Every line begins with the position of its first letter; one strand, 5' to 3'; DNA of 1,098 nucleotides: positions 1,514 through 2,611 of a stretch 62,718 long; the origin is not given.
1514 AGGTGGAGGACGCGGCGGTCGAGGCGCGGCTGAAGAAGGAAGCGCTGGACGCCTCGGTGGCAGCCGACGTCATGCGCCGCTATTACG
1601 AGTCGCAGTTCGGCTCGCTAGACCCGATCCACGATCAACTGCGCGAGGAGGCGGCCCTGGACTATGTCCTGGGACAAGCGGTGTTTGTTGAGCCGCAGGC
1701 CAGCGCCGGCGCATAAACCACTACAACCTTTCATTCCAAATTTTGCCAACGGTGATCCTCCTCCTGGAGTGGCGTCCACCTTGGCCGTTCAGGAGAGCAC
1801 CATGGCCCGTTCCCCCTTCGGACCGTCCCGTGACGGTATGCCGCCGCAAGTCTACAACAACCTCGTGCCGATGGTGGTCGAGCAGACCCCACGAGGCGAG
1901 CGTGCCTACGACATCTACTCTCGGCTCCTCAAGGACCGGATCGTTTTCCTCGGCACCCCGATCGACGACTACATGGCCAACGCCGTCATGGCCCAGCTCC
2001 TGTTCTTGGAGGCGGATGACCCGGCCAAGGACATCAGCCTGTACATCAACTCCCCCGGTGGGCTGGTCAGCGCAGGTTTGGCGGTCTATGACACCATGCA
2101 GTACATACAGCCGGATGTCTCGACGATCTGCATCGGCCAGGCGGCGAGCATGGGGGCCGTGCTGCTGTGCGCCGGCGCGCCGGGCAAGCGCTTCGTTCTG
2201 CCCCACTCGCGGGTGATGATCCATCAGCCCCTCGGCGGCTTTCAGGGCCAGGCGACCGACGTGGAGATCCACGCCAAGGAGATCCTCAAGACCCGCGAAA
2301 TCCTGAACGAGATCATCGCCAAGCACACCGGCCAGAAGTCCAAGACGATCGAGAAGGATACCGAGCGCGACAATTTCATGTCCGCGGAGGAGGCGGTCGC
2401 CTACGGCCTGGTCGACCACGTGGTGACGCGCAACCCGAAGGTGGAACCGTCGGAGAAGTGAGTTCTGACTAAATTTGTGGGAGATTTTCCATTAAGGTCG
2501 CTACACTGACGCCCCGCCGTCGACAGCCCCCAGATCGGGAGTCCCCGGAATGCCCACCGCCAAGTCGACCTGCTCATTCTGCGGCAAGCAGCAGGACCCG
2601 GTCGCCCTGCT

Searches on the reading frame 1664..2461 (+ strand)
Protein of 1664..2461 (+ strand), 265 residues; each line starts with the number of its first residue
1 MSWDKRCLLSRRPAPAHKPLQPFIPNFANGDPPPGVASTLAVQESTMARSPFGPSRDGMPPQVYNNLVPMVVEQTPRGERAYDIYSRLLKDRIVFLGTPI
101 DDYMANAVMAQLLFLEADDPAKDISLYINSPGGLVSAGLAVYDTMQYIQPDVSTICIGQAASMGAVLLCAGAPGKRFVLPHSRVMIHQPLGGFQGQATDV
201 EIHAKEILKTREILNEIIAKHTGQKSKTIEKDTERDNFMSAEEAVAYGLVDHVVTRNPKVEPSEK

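Call 38: search_protein_families(library=pfam, proteins=[window:1664-2461:+], max_evalue=0.001)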
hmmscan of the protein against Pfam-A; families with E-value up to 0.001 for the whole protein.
window:1664-2461:+ (265 aa): 1 family
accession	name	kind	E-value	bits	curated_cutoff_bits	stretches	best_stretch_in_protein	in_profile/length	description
PF00574.28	CLP_protease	-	1.8e-87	292.4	20.2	1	77-256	2-181/182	Clp protease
